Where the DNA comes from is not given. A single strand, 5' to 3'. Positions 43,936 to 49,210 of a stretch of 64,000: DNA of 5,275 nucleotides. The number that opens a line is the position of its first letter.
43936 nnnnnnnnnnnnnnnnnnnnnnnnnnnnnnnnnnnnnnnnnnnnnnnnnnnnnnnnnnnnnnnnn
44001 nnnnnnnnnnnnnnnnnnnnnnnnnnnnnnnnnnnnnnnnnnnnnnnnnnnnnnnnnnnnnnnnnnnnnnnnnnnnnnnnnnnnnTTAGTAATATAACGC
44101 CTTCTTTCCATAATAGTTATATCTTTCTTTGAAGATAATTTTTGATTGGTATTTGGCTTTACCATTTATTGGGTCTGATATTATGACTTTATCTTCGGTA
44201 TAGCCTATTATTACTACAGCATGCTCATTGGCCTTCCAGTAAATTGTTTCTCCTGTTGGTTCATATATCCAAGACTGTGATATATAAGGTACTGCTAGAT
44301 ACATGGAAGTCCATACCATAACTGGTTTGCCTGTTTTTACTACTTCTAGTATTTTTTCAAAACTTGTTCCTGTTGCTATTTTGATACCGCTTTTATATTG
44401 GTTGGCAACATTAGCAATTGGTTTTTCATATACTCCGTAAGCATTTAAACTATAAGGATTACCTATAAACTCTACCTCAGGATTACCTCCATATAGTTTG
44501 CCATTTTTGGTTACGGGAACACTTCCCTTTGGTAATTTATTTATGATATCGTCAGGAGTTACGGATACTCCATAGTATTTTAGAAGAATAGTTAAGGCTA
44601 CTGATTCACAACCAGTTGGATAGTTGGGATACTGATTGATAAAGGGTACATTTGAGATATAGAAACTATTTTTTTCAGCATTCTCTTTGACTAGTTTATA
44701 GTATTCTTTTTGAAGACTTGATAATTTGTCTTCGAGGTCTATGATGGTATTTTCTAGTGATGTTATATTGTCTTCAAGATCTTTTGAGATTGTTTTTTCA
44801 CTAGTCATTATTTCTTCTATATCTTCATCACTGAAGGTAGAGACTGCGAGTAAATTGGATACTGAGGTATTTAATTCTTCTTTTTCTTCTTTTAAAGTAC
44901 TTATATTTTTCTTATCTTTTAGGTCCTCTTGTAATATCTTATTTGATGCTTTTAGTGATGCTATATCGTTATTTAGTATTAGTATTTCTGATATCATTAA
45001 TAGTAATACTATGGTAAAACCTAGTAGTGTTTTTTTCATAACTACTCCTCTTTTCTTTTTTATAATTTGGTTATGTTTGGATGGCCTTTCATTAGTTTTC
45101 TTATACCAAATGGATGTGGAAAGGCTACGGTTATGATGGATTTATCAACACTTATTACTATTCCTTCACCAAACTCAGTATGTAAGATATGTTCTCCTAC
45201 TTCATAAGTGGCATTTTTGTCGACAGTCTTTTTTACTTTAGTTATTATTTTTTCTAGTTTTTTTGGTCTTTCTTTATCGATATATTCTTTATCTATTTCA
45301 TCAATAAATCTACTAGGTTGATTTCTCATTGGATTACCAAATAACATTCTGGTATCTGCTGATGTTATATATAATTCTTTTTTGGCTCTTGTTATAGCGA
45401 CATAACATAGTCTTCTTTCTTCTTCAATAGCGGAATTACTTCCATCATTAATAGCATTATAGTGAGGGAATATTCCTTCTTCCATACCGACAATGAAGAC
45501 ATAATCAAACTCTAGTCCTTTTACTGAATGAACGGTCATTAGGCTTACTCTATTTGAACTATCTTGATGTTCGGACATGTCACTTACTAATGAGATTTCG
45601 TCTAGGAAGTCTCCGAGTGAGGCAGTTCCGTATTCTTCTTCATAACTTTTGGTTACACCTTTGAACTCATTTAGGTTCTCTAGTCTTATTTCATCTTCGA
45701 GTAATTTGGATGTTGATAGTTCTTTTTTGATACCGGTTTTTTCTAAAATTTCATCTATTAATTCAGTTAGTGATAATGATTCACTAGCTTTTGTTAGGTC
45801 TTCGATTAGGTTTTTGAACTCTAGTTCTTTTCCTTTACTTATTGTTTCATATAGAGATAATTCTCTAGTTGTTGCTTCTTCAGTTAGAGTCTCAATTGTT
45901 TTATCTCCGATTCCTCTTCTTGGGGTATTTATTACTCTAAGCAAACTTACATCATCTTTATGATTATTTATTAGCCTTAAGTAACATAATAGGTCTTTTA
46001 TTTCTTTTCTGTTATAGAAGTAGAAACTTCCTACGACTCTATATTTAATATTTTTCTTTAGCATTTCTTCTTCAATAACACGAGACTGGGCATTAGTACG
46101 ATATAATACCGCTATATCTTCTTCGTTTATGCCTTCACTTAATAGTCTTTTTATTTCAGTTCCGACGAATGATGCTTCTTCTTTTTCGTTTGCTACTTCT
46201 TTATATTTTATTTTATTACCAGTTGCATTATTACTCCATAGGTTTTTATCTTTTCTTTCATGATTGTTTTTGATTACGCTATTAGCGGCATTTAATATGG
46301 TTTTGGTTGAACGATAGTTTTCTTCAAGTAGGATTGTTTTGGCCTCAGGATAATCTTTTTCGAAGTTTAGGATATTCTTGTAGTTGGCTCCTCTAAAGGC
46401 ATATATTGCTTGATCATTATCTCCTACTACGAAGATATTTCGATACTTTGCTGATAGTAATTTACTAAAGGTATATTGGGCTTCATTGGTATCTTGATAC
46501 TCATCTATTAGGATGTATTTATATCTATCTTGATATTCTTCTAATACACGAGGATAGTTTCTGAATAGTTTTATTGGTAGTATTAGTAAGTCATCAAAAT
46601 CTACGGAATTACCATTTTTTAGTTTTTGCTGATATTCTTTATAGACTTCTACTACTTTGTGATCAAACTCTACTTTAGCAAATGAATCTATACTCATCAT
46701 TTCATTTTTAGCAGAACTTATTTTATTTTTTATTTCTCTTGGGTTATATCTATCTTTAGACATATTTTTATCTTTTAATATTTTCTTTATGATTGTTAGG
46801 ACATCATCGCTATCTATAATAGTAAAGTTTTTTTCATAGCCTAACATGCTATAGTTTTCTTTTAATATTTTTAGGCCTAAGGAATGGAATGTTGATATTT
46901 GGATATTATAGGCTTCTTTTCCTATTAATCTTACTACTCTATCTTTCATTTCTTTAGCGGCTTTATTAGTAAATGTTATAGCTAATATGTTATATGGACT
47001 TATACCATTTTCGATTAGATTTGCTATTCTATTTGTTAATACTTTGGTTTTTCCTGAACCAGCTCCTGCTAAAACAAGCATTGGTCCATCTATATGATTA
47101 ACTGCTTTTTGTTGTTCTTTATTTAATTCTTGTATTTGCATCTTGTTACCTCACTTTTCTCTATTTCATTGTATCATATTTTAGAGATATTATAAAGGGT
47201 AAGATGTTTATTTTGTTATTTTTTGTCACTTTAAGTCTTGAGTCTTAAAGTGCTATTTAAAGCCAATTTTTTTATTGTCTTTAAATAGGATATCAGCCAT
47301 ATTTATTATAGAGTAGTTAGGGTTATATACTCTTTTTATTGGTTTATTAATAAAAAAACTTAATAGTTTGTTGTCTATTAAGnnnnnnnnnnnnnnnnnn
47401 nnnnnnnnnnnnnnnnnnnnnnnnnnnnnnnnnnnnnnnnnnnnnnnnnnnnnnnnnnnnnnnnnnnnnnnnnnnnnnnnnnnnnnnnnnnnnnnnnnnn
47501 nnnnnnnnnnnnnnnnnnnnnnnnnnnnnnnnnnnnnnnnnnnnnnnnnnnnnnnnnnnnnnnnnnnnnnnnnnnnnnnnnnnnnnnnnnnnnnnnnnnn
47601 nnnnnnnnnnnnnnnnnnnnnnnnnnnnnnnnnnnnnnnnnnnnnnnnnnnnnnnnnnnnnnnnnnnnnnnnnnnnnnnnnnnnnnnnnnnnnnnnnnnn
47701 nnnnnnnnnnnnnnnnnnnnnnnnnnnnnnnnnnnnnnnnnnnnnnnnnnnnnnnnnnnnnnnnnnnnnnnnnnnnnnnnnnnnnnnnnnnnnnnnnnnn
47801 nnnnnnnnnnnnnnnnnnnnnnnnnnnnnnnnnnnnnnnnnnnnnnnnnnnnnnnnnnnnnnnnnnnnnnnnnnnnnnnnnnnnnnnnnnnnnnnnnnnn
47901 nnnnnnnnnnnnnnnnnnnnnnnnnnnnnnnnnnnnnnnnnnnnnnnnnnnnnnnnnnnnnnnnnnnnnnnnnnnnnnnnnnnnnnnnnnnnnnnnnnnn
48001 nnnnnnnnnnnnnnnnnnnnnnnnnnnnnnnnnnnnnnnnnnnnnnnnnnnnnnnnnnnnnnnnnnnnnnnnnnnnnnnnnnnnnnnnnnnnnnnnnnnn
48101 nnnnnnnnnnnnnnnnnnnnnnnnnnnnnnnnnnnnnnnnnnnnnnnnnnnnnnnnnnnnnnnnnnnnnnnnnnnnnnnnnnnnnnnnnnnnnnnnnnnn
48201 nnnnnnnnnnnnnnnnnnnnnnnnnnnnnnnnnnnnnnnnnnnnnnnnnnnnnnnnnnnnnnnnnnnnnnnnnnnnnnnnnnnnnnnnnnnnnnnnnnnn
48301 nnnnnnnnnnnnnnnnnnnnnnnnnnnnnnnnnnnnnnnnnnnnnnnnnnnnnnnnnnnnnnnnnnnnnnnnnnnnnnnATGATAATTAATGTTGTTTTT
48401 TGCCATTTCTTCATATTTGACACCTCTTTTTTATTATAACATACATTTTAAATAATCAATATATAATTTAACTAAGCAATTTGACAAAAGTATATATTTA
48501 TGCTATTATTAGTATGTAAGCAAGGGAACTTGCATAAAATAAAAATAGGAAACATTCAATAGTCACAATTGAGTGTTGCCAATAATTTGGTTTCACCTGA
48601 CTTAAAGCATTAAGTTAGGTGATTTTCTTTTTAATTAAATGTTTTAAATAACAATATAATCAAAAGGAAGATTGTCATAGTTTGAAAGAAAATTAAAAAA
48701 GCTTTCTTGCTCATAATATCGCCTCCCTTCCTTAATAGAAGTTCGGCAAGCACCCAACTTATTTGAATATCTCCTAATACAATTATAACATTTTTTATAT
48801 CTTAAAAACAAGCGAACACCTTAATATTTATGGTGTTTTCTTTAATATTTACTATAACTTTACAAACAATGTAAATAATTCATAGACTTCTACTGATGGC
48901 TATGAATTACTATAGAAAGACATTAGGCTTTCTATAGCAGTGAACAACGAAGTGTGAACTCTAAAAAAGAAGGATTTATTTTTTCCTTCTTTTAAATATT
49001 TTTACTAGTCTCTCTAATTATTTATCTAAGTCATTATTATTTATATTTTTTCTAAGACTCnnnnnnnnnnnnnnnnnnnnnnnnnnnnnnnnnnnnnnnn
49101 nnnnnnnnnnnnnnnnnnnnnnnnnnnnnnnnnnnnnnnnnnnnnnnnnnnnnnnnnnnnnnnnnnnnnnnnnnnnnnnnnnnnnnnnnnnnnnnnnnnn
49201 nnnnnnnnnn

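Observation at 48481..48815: Candidate type I toxin-antitoxin pair: 27-aa hydrophobic peptide and convergent antisense sRNA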

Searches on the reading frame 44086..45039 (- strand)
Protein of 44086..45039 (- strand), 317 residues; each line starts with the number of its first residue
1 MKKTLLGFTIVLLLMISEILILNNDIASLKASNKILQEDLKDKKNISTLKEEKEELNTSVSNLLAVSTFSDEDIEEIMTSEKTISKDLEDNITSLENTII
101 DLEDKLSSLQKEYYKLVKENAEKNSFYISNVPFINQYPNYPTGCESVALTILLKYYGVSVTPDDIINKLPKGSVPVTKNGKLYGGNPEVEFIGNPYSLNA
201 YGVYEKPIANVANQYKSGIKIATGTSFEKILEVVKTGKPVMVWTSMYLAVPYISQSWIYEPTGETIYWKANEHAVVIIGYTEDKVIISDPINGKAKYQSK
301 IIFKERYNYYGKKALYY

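Call 9: search_protein_families(library=pfam, proteins=[window:44086-45039:-], max_evalue=0.01)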
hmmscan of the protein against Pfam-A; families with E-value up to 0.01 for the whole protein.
window:44086-45039:- (317 aa): 4 families
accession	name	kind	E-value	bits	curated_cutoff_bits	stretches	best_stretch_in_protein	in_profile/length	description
PF13529.12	Peptidase_C39_2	-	1.8e-33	116.6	24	1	130-290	2-142/143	Peptidase_C39 like family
PF03412.21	Peptidase_C39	-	2.5e-07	31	22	1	266-305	80-119/133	Peptidase C39 family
PF14399.12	BtrH_N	-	0.00052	20.7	29.7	0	228-290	80-134/134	Butirosin biosynthesis protein H, N-terminal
PF12385.14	Peptidase_C70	-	0.004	17.5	19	0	260-306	91-139/141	Papain-like cysteine protease AvrRpt2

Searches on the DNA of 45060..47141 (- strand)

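Call 88: search_dna_similar(query=L019:5440-5830:+, collection=plasmids, mode=distant, max_evalue=0.01)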
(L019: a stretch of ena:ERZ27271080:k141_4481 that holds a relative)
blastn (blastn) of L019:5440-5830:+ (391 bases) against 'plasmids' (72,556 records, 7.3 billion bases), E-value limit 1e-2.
No match.

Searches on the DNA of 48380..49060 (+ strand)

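Call 11: search_dna_similar(query=window:48430-48830:+, collection=plasmids, mode=distant, max_evalue=0.01)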
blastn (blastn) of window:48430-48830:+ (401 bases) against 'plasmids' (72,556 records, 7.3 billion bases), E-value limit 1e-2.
No match.

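Call 12: search_dna_similar(query=window:48430-48830:+, collection=phages, mode=distant, max_evalue=0.01)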
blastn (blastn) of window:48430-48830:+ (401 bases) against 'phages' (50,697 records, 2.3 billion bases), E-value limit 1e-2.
Records with a match: 1; places in all: 1; records where one place covers at least 80% of the query: 0.
Best place of each record, by identity: 60-80% 1.
By first word of the organism name: Bacillus 1.
By host as written in the record: Bacillus anthracis 1.
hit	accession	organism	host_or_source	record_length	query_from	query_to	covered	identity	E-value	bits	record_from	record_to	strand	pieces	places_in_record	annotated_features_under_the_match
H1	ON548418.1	Bacillus phage vB_BanS-Thrax2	Bacillus anthracis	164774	30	86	14%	78.9%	9e-3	46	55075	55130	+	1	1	none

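Call 39: search_rna_families(source=window, start=48380, end=49060, threshold=evalue, max_evalue=10)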
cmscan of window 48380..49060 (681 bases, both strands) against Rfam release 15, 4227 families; matches with E-value up to 10: 8.
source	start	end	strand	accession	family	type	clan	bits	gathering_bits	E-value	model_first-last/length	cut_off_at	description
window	48587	48674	+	RF01005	MIR530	Gene; miRNA;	-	21.3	85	0.17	46-135/172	no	MIR530 microRNA precursor family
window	48612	48753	+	RF01443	S_pombe_snR91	Gene; snRNA; snoRNA; HACA-box;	-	18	50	1.6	1-144/144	no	small nucleolar RNA snR91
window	48896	49010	+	RF02320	TtnuHACA13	Gene; snRNA; snoRNA; HACA-box;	-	17.9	100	2.1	1-134/134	no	Tetrahymena snoRNA TtnuHACA13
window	48805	48863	-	RF02844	RefA9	Gene; antisense;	-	17.1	49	7.5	1-64/64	no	Enterococcus sRNA A9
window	48702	48735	-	RF01360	CRISPR-DR47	Gene; CRISPR;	-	16.6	39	3.1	1-37/37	no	CRISPR RNA direct repeat element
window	48594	48667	-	RF02607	AbsR25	Gene; sRNA;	-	14.6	47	8.4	1-164/164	no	Acinetobacter sRNA 25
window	48516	48552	+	RF01360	CRISPR-DR47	Gene; CRISPR;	-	14.6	39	9.5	1-37/37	no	CRISPR RNA direct repeat element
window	48501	48613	-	RF02050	STnc470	Gene; sRNA;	-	10.4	80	4.3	1-226/226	no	Salmonella enterica sRNA STnc470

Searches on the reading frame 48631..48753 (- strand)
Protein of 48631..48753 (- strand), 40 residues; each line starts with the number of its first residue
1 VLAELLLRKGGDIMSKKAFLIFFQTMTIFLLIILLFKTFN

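Call 10: search_protein_families(library=ncbifam, proteins=[window:48634-48753:-], max_evalue=10)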
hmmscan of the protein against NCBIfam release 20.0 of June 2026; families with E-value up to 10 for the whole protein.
seq(40 aa): 0 families

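Call 13: find_homologous_proteins(query=window:48634-48753:-, max_evalue=10)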
Query seq(40 aa) (40 aa): 1 proteins with E <= 10 among 2 candidates.
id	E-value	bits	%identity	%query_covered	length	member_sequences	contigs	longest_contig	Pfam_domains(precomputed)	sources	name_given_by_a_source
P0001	4.0e-14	67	95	100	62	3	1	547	-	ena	-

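Call 16: find_encoding_contigs(protein=P0001, flank=10000)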
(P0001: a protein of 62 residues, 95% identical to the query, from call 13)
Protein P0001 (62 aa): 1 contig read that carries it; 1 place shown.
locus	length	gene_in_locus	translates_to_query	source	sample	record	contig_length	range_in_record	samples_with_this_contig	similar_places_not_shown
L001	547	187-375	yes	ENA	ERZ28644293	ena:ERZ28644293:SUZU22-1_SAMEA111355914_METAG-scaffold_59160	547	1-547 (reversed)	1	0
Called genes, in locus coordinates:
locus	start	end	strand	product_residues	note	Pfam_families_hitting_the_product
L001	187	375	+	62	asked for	-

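Call 37: search_protein_representatives(protein=window:48631-48753:-)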
Query: 40 residues. Proteins with E-value up to 0.001 (for the whole library): 2; up to 1e-10: 2; up to 1e-30: 0. The best 2 are listed.
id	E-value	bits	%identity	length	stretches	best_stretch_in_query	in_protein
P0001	1.3e-14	67.4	95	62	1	1-40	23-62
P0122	1.6e-13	64.1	92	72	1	1-40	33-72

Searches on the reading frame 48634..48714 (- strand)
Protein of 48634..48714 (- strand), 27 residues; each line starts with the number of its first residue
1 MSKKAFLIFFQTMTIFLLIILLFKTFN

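Call 9: search_protein_families(library=pfam, proteins=[window:48634-48714:-], max_evalue=0.01)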
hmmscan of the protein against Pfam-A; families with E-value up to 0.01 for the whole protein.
seq(27 aa): 0 families

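Call 10: search_protein_families(library=ncbifam, proteins=[window:48634-48714:-], max_evalue=10)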
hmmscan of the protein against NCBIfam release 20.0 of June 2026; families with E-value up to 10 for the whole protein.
seq(27 aa): 0 families

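Call 25: find_related_loci(query=A2, collection=viral_contigs, flank=3000)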
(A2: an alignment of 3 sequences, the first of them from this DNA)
Query A2 (27 aa) in viral_contigs; peptide patterns used: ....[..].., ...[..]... (x = any residue, [..] = any of these).
247 stretches matched a pattern, but none encodes a relative of the query by tblastn (E <= 1e-3).

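Call 26: find_related_loci(query=A2, collection=genome_contigs, flank=5000)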
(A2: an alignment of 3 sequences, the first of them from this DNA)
Query A2 (27 aa) in genome_contigs; peptide patterns used: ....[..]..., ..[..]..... (x = any residue, [..] = any of these).
393 stretches matched a pattern; 1 encode a relative of the query (tblastn E <= 1e-3); 1 distinct loci.
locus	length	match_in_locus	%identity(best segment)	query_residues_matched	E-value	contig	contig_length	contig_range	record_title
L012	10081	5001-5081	96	1-27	1e-12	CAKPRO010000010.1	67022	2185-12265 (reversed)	MAG: uncultured Bacilli bacterium isolate REFINED_METABAT215_TOP10_CONTIGS_1500_ASSEMBLY_K77_MERGED__Hadza_MoBio_hadza-E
